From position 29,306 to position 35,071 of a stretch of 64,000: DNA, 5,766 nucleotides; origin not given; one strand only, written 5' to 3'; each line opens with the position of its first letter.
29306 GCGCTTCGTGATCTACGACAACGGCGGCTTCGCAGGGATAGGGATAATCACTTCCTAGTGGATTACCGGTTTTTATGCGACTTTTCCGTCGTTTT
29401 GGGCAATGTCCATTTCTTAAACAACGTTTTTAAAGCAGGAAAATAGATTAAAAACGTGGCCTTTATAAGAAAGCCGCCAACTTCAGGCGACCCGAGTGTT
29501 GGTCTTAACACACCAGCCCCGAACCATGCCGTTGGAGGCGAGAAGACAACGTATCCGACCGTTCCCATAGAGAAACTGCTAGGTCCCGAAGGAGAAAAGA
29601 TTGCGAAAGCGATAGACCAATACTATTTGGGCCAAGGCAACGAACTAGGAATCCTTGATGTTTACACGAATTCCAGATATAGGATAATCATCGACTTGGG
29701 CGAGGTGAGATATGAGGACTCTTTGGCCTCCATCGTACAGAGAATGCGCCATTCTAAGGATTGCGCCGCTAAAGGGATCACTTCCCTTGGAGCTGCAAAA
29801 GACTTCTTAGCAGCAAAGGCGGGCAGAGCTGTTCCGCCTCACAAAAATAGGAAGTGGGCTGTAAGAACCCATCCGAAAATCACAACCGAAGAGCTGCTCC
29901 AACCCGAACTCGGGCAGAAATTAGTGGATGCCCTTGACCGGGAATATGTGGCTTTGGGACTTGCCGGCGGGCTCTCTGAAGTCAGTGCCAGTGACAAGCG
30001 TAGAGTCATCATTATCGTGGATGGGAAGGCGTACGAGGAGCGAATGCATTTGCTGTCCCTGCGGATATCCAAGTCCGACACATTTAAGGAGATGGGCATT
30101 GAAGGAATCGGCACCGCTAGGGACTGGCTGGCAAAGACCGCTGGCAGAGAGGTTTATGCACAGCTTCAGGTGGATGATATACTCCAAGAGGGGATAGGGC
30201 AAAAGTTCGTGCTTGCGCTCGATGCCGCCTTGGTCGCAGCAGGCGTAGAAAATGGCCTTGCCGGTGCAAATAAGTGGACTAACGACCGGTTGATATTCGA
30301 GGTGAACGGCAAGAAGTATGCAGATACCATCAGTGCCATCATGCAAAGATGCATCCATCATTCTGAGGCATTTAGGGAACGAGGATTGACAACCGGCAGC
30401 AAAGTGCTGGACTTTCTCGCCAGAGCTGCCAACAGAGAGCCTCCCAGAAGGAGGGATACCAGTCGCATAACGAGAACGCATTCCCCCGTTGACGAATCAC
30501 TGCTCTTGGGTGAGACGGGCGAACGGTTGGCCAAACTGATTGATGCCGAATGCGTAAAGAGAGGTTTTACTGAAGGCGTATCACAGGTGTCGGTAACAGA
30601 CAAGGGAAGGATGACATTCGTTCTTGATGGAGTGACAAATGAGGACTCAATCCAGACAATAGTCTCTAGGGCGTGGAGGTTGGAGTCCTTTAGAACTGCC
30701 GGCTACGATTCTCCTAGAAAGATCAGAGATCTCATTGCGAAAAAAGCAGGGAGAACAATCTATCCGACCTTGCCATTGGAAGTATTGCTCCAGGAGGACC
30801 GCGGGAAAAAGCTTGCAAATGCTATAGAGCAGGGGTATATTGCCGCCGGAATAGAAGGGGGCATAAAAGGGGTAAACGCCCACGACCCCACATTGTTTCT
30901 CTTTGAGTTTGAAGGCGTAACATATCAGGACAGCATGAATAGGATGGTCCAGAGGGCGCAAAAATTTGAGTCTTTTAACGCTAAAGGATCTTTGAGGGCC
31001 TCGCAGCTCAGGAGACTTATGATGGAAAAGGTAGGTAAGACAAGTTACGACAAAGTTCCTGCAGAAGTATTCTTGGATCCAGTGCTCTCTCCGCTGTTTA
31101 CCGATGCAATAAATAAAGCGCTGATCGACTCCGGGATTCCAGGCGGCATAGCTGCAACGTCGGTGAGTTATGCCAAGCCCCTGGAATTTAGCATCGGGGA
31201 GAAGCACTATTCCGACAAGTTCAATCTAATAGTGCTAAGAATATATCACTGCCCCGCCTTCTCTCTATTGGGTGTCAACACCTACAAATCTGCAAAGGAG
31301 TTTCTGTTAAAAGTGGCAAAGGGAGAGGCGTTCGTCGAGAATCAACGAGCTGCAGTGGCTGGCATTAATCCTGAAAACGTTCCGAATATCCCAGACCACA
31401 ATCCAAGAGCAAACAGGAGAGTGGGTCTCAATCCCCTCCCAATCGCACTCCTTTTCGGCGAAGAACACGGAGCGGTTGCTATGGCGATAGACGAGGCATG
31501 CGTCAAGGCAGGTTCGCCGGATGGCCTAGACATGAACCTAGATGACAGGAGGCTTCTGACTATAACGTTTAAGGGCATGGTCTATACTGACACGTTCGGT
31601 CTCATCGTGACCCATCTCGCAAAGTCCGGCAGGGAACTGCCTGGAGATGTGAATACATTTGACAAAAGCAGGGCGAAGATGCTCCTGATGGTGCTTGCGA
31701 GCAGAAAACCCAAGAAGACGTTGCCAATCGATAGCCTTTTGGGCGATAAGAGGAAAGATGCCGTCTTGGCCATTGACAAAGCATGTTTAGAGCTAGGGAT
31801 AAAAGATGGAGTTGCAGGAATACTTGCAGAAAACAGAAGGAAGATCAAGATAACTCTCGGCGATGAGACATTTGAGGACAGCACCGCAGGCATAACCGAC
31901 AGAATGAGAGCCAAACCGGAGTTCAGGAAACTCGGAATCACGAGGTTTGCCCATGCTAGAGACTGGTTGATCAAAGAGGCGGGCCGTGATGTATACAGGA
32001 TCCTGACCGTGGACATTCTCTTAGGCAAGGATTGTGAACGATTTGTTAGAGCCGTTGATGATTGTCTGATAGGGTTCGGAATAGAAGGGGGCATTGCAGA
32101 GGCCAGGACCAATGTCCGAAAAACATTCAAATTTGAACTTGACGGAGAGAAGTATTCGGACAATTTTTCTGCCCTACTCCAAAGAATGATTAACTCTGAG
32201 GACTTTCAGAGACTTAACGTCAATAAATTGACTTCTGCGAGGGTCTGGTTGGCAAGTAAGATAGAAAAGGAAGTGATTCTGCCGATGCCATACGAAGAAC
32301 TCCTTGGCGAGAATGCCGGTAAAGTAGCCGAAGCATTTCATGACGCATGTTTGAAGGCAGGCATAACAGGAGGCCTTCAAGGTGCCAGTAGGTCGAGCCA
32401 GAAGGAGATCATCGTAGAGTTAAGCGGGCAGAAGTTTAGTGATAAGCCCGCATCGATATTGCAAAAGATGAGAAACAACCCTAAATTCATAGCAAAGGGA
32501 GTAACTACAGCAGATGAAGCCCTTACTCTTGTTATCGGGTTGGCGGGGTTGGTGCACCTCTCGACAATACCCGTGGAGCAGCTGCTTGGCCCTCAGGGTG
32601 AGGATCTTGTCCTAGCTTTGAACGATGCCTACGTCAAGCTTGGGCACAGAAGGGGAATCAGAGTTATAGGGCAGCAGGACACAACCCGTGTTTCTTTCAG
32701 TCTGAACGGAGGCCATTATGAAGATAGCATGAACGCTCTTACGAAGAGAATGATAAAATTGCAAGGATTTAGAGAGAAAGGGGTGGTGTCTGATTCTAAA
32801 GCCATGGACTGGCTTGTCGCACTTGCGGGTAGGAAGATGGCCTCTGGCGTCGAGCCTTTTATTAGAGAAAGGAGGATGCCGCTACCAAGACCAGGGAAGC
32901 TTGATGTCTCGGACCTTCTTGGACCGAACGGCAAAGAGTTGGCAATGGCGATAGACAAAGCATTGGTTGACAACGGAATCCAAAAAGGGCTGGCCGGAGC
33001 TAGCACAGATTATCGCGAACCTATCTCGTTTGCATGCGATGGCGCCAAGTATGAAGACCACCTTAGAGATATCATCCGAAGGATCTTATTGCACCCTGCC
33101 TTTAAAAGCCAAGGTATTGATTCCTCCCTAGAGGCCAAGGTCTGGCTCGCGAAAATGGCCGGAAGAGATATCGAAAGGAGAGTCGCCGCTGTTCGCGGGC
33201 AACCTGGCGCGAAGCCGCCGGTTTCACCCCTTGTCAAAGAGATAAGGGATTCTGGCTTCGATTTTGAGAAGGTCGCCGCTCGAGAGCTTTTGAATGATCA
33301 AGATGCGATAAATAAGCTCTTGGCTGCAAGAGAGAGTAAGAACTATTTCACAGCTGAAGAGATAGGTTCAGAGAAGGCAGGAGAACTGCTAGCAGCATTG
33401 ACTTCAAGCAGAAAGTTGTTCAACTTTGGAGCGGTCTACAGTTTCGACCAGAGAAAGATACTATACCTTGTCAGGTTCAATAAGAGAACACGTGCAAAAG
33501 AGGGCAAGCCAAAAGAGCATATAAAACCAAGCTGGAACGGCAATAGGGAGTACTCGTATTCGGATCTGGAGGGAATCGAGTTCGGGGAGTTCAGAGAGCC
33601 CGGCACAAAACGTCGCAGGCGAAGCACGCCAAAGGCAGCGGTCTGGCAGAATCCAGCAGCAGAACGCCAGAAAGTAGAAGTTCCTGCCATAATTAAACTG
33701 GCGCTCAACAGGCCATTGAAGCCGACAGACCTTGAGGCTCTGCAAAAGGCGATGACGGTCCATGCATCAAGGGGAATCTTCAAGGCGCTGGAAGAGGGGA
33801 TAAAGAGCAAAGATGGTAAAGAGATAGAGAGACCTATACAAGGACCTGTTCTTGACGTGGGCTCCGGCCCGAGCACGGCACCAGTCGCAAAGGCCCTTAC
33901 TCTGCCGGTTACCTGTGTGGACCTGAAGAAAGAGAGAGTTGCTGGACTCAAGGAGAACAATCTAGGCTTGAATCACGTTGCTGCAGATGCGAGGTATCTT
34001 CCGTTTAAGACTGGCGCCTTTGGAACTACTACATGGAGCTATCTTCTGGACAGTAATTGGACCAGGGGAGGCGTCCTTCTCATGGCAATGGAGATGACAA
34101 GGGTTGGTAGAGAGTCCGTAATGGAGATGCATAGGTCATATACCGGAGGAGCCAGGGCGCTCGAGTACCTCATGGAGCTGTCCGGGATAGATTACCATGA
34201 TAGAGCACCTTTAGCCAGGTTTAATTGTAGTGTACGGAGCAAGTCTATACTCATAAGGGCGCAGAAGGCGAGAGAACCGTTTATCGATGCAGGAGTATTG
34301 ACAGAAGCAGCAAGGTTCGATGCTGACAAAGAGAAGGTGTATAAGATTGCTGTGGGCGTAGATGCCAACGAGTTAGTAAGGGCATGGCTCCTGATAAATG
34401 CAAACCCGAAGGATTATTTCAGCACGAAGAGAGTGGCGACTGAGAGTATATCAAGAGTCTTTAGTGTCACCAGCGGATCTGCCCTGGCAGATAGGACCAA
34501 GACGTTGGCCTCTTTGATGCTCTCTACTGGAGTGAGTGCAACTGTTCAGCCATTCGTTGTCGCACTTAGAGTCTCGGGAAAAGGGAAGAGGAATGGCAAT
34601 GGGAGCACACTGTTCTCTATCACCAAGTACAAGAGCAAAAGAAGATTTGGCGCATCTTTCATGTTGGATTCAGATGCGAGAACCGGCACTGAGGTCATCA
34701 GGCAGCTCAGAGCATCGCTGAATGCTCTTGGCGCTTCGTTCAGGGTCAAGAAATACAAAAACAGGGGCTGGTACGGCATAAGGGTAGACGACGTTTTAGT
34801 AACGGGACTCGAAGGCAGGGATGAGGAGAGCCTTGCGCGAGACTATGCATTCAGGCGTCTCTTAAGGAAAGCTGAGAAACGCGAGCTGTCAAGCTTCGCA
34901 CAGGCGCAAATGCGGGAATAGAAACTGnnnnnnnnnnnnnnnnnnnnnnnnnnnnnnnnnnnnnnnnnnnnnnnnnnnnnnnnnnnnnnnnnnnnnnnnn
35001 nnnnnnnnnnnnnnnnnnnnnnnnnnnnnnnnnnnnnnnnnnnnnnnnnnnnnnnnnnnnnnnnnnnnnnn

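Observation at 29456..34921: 1,821-aa giant protein: 12 divergent ~95-aa tandem modules fused to a SAM methyltransferase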

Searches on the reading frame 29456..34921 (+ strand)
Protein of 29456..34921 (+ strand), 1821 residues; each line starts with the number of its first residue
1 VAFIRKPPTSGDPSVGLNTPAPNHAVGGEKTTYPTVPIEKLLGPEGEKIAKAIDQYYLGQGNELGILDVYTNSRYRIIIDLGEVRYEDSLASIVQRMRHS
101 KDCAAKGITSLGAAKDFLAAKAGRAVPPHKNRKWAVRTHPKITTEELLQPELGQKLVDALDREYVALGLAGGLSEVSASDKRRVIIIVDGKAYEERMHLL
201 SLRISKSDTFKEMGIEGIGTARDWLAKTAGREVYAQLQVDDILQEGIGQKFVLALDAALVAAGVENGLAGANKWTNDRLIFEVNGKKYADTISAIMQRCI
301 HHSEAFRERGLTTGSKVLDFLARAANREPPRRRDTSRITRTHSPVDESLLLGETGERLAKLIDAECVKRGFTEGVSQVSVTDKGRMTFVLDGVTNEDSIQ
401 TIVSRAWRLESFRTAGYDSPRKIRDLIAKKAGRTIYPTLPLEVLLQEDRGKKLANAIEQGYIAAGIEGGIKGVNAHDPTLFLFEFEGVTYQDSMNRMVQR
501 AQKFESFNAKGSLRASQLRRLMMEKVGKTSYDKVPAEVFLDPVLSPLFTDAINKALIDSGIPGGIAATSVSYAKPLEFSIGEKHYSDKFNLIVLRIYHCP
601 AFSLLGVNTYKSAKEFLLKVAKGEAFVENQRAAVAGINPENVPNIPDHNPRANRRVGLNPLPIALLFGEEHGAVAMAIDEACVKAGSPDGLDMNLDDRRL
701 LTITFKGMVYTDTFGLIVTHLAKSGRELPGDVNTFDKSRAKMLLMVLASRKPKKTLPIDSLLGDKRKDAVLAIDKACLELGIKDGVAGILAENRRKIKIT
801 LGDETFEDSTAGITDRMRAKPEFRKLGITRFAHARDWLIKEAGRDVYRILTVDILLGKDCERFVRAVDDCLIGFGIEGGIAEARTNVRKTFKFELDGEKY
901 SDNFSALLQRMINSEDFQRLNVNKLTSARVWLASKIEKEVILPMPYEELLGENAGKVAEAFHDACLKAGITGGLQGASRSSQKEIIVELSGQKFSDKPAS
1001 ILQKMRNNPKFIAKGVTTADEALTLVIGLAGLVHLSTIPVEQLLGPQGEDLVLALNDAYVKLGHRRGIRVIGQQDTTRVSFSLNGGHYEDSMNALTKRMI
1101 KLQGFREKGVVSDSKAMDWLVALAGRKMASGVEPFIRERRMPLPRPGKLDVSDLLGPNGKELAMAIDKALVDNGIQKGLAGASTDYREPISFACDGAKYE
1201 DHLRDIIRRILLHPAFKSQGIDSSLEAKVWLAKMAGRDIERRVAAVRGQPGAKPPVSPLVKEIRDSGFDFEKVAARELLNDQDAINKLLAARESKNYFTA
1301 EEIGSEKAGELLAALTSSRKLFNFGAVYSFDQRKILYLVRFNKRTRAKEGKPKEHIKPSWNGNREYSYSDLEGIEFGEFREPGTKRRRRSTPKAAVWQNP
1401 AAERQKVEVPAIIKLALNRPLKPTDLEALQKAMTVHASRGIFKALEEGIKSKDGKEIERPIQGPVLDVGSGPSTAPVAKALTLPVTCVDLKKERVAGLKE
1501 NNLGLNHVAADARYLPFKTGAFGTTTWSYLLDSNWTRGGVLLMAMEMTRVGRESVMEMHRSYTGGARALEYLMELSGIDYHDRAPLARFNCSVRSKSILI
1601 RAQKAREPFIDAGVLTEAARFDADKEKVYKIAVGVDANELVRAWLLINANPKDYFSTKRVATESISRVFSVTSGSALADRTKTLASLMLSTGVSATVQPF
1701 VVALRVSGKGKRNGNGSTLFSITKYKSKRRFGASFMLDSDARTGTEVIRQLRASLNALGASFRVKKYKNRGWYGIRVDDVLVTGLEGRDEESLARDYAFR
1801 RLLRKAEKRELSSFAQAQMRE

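Call 4: search_protein_families(library=pfam, proteins=[window:29456-34921:+], max_evalue=1)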
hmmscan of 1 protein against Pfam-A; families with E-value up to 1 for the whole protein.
window:29456-34921:+ (1821 aa): 1 family
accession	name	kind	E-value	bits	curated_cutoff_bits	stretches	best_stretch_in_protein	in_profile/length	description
PF13649.12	Methyltransf_25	-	0.0017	19.4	27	1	1465-1530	1-73/97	Methyltransferase domain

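Call 5: search_protein_families(library=ncbifam, proteins=[window:29456-34921:+], max_evalue=1)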
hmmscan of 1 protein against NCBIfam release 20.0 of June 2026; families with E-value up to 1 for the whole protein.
window:29456-34921:+ (1821 aa): 2 families
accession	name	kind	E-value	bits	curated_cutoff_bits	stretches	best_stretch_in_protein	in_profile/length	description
NF001241.0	PRK00216.1-2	equivalog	0.012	15.3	327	1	1465-1551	55-139/231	demethylmenaquinone methyltransferase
TIGR01626.1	ytfJ_HI0045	hypoth_equivalog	0.12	12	151.1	0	375-404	147-177/184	YtfJ family protein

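Call 11: find_homologous_proteins(query=window:29456-34921:+)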
Query window:29456-34921:+ (1821 aa): 1 proteins with E <= 0.001 among 8000 candidates.
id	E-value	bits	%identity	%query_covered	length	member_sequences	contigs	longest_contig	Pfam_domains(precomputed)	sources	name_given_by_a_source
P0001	0.0e+0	4075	100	100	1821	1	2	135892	-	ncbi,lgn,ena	-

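Call 12: find_encoding_contigs(protein=P0001, flank=10000, max_places=6)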
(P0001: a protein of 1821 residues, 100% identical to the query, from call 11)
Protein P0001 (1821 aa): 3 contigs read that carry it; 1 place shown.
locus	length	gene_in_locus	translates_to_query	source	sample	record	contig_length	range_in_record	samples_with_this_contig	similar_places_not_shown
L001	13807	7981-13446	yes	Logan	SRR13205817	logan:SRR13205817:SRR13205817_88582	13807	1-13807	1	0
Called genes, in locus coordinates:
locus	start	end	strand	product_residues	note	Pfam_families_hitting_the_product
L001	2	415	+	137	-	?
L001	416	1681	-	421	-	PF00390:malic, PF03949:Malic_M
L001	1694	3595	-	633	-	PF08915:tRNA-Thr_ED, PF00587:tRNA-synt_2b, PF03129:HGTP_anticodon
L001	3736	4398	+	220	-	-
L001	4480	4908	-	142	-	-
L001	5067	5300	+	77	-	-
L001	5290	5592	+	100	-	-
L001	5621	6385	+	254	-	PF01507:PAPS_reduct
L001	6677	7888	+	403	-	PF00009:GTP_EFTU, PF01926:MMR_HSR1 (faint), PF22594:GTP-eEF1A_C (weak)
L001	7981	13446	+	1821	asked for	-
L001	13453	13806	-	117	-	?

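Call 13: list_cluster_members(proteins=[P0001])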
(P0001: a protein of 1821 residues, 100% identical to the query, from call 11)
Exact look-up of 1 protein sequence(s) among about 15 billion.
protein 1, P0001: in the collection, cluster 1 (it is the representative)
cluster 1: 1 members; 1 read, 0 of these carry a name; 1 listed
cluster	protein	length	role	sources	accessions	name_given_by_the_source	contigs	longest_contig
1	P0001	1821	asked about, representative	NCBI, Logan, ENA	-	-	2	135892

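Call 21: find_related_loci(query=window:29456-34918:+, collection=genome_contigs, flank=10000)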
Query window:29456-34918:+ (1821 aa) in genome_contigs; peptide patterns used: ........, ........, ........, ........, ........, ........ (x = any residue, [..] = any of these).
54 stretches matched a pattern, but none encodes a relative of the query by tblastn (E <= 1e-3).

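Call 53: find_related_loci(query=window:29456-34918:+, collection=metagenome_contigs, flank=10000)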
Query window:29456-34918:+ (1821 aa) in metagenome_contigs; peptide patterns used: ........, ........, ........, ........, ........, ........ (x = any residue, [..] = any of these).
58 stretches matched a pattern, but none encodes a relative of the query by tblastn (E <= 1e-3).

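Call 54: find_related_loci(query=window:29456-34918:+, collection=viral_contigs, flank=10000)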
Query window:29456-34918:+ (1821 aa) in viral_contigs; peptide patterns used: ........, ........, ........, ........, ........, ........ (x = any residue, [..] = any of these).
5 stretches matched a pattern, but none encodes a relative of the query by tblastn (E <= 1e-3).

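Call 55: search_protein_families(library=padloc, proteins=[window:29456-34918:+], max_evalue=0.01)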
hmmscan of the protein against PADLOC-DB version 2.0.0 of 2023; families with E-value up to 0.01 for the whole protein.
window:29456-34918:+ (1821 aa): 0 families

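Call 81: search_protein_families(library=phrogs, proteins=[window:29456-34918:+], max_evalue=0.01)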
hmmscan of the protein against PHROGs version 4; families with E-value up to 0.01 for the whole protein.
window:29456-34918:+ (1821 aa): 0 families

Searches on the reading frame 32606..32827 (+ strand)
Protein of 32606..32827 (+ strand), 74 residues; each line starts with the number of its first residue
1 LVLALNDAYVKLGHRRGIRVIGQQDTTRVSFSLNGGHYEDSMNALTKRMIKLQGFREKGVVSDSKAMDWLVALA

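Call 68: find_homologous_proteins(query=A2, max_evalue=0.001)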
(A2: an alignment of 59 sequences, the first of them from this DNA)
Query A2 (59 sequences): 183 candidates shared short words with the query, none scored E <= 0.001.
